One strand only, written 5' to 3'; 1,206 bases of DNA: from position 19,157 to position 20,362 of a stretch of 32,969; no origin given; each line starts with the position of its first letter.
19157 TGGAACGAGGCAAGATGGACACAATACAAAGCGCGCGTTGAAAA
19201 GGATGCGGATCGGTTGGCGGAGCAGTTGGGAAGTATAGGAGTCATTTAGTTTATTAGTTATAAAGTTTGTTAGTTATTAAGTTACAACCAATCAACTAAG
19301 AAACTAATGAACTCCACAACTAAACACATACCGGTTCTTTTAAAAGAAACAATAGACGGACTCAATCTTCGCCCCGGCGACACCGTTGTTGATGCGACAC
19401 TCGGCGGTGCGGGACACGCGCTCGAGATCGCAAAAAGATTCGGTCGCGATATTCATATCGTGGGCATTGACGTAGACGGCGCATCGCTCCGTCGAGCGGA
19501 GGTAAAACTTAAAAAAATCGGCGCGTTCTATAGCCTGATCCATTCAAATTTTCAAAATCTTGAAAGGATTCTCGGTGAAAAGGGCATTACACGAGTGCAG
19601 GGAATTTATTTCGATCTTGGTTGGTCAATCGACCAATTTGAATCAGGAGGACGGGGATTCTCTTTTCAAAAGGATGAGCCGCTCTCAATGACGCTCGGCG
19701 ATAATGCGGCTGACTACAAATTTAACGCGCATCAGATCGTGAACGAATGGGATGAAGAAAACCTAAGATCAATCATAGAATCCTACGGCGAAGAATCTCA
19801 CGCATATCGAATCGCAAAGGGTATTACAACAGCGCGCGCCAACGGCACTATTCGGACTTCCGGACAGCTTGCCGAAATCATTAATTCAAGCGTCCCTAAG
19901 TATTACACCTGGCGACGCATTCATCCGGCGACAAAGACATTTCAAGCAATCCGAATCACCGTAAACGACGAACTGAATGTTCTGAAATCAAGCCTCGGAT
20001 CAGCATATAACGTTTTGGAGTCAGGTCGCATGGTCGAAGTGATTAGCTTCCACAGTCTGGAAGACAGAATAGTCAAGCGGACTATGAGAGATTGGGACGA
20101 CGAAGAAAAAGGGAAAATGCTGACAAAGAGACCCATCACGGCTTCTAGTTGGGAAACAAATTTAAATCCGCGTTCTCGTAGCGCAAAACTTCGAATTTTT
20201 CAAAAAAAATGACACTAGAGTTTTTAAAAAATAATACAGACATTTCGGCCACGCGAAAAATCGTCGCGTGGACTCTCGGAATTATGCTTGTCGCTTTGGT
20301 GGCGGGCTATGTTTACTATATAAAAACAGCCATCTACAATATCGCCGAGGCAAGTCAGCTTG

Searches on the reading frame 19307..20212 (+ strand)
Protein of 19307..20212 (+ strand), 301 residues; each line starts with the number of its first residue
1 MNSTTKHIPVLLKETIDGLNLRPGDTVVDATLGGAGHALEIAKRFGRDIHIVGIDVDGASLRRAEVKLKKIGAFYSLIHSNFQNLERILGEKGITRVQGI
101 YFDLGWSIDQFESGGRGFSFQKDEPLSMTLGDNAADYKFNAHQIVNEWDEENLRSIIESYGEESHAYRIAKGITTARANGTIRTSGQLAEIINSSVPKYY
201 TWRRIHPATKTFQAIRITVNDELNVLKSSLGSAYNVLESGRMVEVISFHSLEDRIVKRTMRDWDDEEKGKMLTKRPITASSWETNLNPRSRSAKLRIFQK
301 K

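Call 83: search_protein_families(library=pfam, proteins=[window:19307-20212:+], max_evalue=0.0001)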
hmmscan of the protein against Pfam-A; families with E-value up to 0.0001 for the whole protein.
window:19307-20212:+ (301 aa): 2 families
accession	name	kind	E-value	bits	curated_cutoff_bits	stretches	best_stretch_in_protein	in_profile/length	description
PF01795.25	Methyltransf_5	-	8.9e-90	301.7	27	1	5-301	2-309/309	MraW methylase family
PF01209.24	Ubie_methyltran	-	8.7e-05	22.4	20.1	0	15-86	39-111/233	ubiE/COQ5 methyltransferase family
